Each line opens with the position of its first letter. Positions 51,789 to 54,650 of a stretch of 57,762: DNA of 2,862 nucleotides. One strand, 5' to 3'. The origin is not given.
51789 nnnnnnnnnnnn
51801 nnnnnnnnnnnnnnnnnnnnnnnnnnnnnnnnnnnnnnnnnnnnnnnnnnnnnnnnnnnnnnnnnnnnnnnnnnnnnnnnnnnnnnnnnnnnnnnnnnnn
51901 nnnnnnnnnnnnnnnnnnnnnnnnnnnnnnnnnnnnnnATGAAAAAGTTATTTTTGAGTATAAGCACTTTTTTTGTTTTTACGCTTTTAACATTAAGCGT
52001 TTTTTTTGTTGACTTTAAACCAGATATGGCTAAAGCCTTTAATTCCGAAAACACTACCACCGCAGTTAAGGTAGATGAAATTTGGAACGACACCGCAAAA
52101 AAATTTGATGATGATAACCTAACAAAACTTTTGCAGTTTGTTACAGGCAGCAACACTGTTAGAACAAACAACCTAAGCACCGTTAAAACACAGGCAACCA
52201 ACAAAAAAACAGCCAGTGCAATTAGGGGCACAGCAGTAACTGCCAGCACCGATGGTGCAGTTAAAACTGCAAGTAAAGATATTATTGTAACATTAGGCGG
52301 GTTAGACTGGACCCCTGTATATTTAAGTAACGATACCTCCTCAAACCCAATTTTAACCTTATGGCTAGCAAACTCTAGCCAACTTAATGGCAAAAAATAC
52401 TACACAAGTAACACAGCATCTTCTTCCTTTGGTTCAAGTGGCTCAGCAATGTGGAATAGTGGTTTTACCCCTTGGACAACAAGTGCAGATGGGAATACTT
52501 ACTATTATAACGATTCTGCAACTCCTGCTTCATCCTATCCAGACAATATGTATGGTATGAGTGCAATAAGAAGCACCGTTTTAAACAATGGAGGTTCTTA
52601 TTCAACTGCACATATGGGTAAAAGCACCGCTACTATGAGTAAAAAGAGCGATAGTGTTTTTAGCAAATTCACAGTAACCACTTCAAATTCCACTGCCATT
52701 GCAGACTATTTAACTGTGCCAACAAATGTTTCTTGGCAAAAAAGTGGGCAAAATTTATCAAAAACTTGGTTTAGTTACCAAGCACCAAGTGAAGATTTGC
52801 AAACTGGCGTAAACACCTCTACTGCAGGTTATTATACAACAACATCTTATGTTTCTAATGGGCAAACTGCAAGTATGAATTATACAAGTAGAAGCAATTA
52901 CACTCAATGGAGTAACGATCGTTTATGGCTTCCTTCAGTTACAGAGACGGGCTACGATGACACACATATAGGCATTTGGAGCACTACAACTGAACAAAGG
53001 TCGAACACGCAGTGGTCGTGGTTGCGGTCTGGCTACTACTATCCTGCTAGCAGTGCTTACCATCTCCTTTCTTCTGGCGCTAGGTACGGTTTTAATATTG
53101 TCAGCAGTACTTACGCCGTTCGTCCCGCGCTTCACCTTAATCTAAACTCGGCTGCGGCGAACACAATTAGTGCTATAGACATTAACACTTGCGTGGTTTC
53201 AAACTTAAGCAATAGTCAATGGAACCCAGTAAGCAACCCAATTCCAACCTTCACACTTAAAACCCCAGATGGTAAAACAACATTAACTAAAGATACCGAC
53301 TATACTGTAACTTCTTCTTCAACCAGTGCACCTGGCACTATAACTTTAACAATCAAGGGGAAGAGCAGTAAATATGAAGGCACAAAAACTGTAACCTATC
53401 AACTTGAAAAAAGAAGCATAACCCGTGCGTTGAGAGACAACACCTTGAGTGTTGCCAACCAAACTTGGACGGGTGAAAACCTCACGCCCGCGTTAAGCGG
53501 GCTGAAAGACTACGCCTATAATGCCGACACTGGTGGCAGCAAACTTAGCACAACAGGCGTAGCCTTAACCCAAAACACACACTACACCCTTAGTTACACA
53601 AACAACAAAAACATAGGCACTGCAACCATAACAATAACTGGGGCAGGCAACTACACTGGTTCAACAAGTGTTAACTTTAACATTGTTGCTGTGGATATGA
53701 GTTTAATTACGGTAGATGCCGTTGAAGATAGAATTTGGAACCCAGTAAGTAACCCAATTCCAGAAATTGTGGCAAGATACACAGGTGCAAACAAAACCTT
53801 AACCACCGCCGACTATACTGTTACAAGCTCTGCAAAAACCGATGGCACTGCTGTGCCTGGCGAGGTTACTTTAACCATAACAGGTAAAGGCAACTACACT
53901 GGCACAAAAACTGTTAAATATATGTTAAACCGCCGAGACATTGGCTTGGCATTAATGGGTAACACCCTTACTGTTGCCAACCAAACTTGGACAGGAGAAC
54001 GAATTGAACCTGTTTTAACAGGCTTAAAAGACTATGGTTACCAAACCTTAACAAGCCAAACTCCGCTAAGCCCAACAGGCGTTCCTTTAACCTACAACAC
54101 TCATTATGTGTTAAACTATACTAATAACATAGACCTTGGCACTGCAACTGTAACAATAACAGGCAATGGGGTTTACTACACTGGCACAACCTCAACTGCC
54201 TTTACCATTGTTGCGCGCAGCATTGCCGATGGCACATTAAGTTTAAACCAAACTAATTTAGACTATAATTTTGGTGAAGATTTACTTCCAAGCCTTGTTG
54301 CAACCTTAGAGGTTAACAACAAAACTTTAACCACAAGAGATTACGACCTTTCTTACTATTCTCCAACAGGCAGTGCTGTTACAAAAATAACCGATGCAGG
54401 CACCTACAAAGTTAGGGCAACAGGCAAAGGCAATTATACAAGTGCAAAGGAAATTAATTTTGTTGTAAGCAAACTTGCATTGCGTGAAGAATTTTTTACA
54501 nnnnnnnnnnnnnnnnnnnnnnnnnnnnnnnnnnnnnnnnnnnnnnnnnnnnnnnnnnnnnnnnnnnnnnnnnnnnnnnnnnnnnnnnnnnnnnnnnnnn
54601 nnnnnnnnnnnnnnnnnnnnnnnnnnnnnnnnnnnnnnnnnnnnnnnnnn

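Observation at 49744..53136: VR vs TR-2: 17 of 18 mismatches fall on template adenines (evidence of activity)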

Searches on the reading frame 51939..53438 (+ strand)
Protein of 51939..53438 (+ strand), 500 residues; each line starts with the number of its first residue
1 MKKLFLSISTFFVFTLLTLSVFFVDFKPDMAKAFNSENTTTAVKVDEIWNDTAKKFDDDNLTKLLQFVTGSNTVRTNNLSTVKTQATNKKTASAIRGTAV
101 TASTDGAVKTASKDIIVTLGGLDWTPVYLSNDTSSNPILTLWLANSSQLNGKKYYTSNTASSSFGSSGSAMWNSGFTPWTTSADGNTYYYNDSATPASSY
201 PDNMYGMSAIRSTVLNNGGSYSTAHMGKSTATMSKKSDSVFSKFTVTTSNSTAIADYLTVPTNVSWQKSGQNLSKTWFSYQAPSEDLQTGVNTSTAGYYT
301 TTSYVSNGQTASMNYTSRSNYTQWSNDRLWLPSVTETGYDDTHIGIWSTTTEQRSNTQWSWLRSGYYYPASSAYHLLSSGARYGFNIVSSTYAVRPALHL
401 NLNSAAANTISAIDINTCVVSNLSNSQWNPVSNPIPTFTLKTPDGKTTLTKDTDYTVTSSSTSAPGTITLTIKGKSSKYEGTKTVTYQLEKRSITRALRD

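Call 21: find_homologous_proteins(query=window:51939-53438:+, max_evalue=1e-10)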
Query window:51939-53438:+ (500 aa): 70 proteins with E <= 1e-10 among 8000 candidates.
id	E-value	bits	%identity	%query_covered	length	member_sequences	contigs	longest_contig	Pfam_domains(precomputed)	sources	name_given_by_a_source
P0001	1.3e-258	876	85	100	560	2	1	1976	-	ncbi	-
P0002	2.6e-98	348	40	82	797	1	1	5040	PF19789.7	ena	-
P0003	1.4e-96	342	41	81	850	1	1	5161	PF19789.7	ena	-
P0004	4.9e-94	334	43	75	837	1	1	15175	PF19789.7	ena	-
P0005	1.6e-89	319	42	77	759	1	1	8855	PF19789.7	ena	-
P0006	3.5e-83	298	40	76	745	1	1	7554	PF19789.7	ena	-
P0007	2.4e-77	279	41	74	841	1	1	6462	PF19789.7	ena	-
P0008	4.9e-75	271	37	77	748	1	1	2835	PF19789.7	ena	-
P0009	4.0e-71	258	37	72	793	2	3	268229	PF19789.7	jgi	-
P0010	2.6e-60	223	32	74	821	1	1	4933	PF19789.7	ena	-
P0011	6.2e-54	202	33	97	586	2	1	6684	-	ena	-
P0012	3.0e-51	193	34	100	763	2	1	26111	-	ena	-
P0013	7.3e-50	188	35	81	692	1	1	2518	PF19789.7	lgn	-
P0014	7.5e-50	188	34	77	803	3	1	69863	-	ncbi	-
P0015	3.6e-49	186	36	76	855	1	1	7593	PF09479.17,PF19789.7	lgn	-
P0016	3.0e-47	180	37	75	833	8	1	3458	PF19789.7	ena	-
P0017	4.7e-47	179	31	97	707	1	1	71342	PF19789.7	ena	-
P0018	9.0e-47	178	35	82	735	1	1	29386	PF19789.7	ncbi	-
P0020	1.8e-45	174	35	77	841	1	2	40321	PF19789.7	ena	-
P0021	1.8e-45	174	35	75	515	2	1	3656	PF19789.7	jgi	-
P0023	1.9e-44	170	32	72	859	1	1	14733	PF19789.7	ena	-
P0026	3.5e-43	166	36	71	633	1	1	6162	PF19789.7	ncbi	-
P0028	7.6e-43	165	38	72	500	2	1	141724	PF19789.7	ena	-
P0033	1.4e-40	158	34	75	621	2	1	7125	PF19789.7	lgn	-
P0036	6.0e-39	152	36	82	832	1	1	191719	PF19789.7,PF07581.18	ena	-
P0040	6.7e-37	146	35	80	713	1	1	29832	PF19789.7,PF07581.18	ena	-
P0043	4.0e-36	143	35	75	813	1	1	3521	PF19789.7,PF07581.18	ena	-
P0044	1.3e-35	141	35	73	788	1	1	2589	PF19789.7,PF07581.18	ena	-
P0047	3.2e-35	140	36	78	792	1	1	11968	PF19789.7,PF07581.18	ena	-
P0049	2.6e-34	137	35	75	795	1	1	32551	PF19789.7,PF07581.18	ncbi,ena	-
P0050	1.7e-33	134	31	81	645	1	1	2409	PF19789.7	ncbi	-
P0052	4.6e-33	133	34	78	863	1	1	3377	PF19789.7,PF07581.18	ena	-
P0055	5.8e-33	133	35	74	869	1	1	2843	PF19789.7,PF07581.18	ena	-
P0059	2.0e-30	124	32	82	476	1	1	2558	PF19789.7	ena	-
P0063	4.4e-29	120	32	74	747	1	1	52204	PF19789.7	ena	-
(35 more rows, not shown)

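Call 23: find_encoding_contigs(protein=P0001, flank=10000)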
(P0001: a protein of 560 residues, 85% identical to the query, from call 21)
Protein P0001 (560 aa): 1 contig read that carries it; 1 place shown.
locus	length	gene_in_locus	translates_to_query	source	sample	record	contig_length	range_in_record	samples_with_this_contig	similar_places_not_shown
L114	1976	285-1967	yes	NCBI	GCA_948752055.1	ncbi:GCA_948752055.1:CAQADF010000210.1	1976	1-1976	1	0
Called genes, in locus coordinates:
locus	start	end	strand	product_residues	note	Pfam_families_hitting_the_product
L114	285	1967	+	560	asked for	-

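Call 49: search_solved_structures(query=window:51939-53438:+, max_evalue=1)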
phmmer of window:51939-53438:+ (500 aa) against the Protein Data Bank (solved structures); distinct sequences matched with E-value up to 1: 1.
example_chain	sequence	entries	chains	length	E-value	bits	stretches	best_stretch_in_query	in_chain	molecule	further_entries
7suk_NK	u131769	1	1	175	0.99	11.4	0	47-78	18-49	KRR1 small subunit processome component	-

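Call 57: predict_structure(alignment_id=A2)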
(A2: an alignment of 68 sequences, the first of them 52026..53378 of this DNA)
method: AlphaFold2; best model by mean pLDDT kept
length: 451 residues; sequences in the alignment: 68
mean_pLDDT: 83.8   pTM: 0.83
mean pLDDT of the five models: 83.8, 83.2, 82.8, 82.5, 82.1
residues with pLDDT >= 90: 294; 70-90: 66; 50-70: 25; < 50: 66
segments of 3 or more residues with pLDDT < 50: 384-440, 447-451
pLDDT, mean of each block of 10 residues (from residue 1): 67 96 96 99 95 98 98 96 97 98 98 97 83 74 80 73 68 94 96 87 94 97 96 97 88 95 87 79 92 97 97 95 96 95 96 95 97 97 47 39 39 40 42 43 47 36
secondary structure, 60 per line:
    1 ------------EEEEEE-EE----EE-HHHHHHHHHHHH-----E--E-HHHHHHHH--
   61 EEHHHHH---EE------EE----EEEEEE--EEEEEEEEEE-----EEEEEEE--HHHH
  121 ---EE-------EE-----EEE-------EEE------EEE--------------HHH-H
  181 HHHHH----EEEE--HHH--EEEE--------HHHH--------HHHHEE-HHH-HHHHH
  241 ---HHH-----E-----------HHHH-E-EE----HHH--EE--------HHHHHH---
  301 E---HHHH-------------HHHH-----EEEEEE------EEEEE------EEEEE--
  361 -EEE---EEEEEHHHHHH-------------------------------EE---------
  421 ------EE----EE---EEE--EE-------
elements in order: E13-18 H29-40 H51-58 H63-67 E85-90 E93-102 E108-114 H117-120 E140-142 E150-152 E159-161 H180-185 E190-193 E201-204 H213-216 H225-228 H236-240 H264-267 H292-297 H305-308 H322-325 E331-336 E343-347 E354-358 E362-364 E368-372 H373-378 E438-440

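Call 61: fold_search(model_id=the predicted structure, library=pdb)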
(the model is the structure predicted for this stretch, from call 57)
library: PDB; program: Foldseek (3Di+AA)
matches with E <= 10: 23; with E <= 0.001: 0
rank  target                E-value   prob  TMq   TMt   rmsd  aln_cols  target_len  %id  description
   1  9qa6                  9.6e-02  0.38  0.25  0.15  12.3       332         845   15  Cryo-EM structure of Thomasclavelia ramosa IgA peptidase (IgAse) active site mutant (S32-N876) (released 2025-06-25)
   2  8q4e_A                4.1e+00  0.07  0.11  0.32   7.8        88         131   11  Structure of Legionella pneumophila Lcl C-terminal domain (released 2023-12-27)
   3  7ytq_A                4.6e+00  0.06  0.05  0.17   2.1        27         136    7  Human langerin carbohydrate recognition domain in complex with an alpha-mannoside ligand (released 2022-09-07)
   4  4m0h_B                4.9e+00  0.01  0.04  0.07   7.7        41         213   12  Crystal structure of a putative anti-sigma factor (BDI_1681) from Parabacteroides distasonis ATCC 8503 at 2.50 A resol (released 2013-10-16)
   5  9hye_B                5.5e+00  0.02  0.08  0.19   8.1        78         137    9  Structure of the Mus musclus Langerin carbohydrate recognition domain with depleted Calcium (released 2025-11-19)
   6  1umr_C                7.0e+00  0.03  0.06  0.18   3.3        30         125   10  Crystal structure of the platelet activator convulxin, a disulfide linked a4b4 cyclic tetramer from the venom of Crota (released 2003-11-21)
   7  9peb                  7.0e+00  0.02  0.06  0.03   7.3        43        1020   12  Cryo-EM structure of Arabidopsis thaliana Met1 (released 2025-10-22)
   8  6a9j_A                7.0e+00  0.01  0.05  0.06   8.0        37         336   19  Crystal structure of the PE-bound N-terminal domain of Atg2 (released 2019-03-20)
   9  6a9e_A                7.5e+00  0.01  0.05  0.06   8.0        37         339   19  Crystal structure of the N-terminal domain of Atg2 (released 2019-03-20)
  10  7snt_A                7.9e+00  0.02  0.04  0.11   9.3        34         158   15  2.20A Resolution Structure of NanoLuc Luciferase with Bound Substrate Analog 3-methoxy-furimazine (released 2022-11-16)
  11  9hye_A                7.9e+00  0.01  0.07  0.18   7.9        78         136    9  Structure of the Mus musclus Langerin carbohydrate recognition domain with depleted Calcium (released 2025-11-19)
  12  4m0n                  7.9e+00  0.01  0.04  0.08   7.6        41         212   12  Crystal structure of a putative anti-sigma factor (BDI_1681) from Parabacteroides distasonis ATCC 8503 at 1.65 A resolut (released 2013-10-16)
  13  6s91_K                7.9e+00  0.01  0.03  0.02   7.4        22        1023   32  Cryo-EM structure of the Type III-B Cmr-beta bound to cognate target RNA and AMPPnP, state 2 (released 2020-07-08)
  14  8iui_A                8.4e+00  0.04  0.05  0.09   0.8        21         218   10  Crystal structure of silkworm fibroinase complexed with E-64 (released 2024-04-03)
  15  9rko_B                8.4e+00  0.04  0.05  0.17   2.1        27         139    7  Langerin in complex with Thiazolopyrimidine (released 2026-02-25)
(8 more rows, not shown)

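Call 66: fold_search(model_id=the predicted structure, library=viral)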
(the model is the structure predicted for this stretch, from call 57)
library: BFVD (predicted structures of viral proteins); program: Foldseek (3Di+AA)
matches with E <= 10: 84; with E <= 0.001: 5
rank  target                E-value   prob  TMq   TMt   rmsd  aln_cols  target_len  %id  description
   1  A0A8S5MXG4            4.5e-04  0.99  0.28  0.20  12.1       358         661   13  DUF6273 domain-containing protein [Siphoviridae sp. ct91l7]
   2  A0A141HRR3            5.7e-04  0.99  0.24  0.09  12.9       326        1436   13  (no name in the UniProt tables at hand)
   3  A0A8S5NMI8            9.2e-04  1.00  0.15  0.25   5.3       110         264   16  Retinoblastoma-binding protein-like protein [Siphoviridae sp. ctGMq5]
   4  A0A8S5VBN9            9.2e-04  0.92  0.16  0.22  16.4       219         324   21  DUF6273 domain-containing protein [Myoviridae sp. ctbEa13]
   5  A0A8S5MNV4            9.7e-04  1.00  0.14  0.30   4.7        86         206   22  DUF6273 domain-containing protein [Myoviridae sp. ctI7W9]
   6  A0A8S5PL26            1.0e-03  1.00  0.18  0.16   5.6       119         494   18  DUF6273 domain-containing protein [Siphoviridae sp. ctOSJ35]
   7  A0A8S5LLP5            1.7e-03  1.00  0.16  0.10   4.9       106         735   25  Interferon alpha/beta receptor 1, Interferon I interferon signaling complex [Siphoviridae sp. ctvok7]
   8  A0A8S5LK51            3.4e-03  1.00  0.16  0.19   5.3       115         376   18  DUF6273 domain-containing protein [Siphoviridae sp. ctnhN1]
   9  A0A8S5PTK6            4.1e-03  1.00  0.14  0.14   6.6        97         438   14  Uncharacterized protein [Myoviridae sp. ctzS633]
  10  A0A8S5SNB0            4.6e-03  1.00  0.15  0.38   3.1        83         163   22  DUF6273 domain-containing protein [Siphoviridae sp. ctCb814]
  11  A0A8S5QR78            6.5e-03  0.90  0.23  0.36  10.2       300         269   12  Uncharacterized protein [Siphoviridae sp. ctE6L85]
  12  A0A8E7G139            6.5e-03  0.25  0.13  0.13  18.8       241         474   17  (no name in the UniProt tables at hand)
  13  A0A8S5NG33            1.1e-02  0.97  0.14  0.14   5.7       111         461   14  Receptor Binding Protein [Siphoviridae sp. ctHEr2]
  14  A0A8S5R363            1.2e-02  0.99  0.15  0.34   8.3        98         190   17  DUF6273 domain-containing protein [Siphoviridae sp. ct6d71]
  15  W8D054                1.5e-02  0.30  0.11  0.15  15.3       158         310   14  Putative virion structural protein [Erwinia phage PhiEaH1]
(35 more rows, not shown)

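Call 72: list_cluster_members(proteins=[P0001])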
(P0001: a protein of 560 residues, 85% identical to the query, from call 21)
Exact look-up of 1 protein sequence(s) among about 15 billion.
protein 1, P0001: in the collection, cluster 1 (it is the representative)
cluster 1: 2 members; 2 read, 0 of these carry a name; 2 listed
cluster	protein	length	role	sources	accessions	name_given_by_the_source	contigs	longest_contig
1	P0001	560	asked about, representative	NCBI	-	-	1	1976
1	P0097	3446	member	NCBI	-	-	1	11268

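Call 74: find_encoding_contigs(protein=P0097, flank=10000)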
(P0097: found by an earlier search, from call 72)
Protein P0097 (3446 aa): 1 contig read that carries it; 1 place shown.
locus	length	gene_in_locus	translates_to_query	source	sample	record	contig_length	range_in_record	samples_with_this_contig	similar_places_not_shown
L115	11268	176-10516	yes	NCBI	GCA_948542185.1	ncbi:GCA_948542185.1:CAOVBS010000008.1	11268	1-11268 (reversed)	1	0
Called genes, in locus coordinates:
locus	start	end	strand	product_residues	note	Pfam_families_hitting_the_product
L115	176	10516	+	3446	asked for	-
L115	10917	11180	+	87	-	-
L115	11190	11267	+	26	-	?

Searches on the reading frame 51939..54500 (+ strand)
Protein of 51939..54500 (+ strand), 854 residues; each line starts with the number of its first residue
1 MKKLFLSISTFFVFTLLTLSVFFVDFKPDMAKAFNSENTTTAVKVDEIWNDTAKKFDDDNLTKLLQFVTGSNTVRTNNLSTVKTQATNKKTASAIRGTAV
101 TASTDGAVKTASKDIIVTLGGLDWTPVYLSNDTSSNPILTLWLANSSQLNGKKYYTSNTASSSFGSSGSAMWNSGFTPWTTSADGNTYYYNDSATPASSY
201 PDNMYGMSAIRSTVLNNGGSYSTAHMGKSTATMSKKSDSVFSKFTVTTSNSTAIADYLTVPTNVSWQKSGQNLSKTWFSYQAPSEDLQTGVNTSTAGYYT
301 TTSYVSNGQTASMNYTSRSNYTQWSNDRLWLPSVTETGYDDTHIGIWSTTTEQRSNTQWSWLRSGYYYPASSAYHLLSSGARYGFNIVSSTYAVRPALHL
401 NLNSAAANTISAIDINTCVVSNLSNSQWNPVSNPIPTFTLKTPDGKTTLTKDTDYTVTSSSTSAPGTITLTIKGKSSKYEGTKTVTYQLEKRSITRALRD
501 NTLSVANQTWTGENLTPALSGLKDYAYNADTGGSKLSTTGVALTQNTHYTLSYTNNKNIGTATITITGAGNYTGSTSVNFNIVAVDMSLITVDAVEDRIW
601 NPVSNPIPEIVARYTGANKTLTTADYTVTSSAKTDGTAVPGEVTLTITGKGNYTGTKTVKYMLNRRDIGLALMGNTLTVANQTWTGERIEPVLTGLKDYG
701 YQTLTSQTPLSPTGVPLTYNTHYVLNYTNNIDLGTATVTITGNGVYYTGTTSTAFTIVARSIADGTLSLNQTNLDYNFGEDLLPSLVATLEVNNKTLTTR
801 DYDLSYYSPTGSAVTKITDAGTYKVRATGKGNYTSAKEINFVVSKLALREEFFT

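Call 10: search_protein_families(library=pfam, proteins=[window:51939-54500:+], max_evalue=0.01)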
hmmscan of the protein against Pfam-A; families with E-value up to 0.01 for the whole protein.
window:51939-54500:+ (854 aa): 1 family
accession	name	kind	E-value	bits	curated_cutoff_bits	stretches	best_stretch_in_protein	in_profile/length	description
PF23679.1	UPA-FIIND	-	0.001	20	27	0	440-502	45-108/117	UPA-FIIND domain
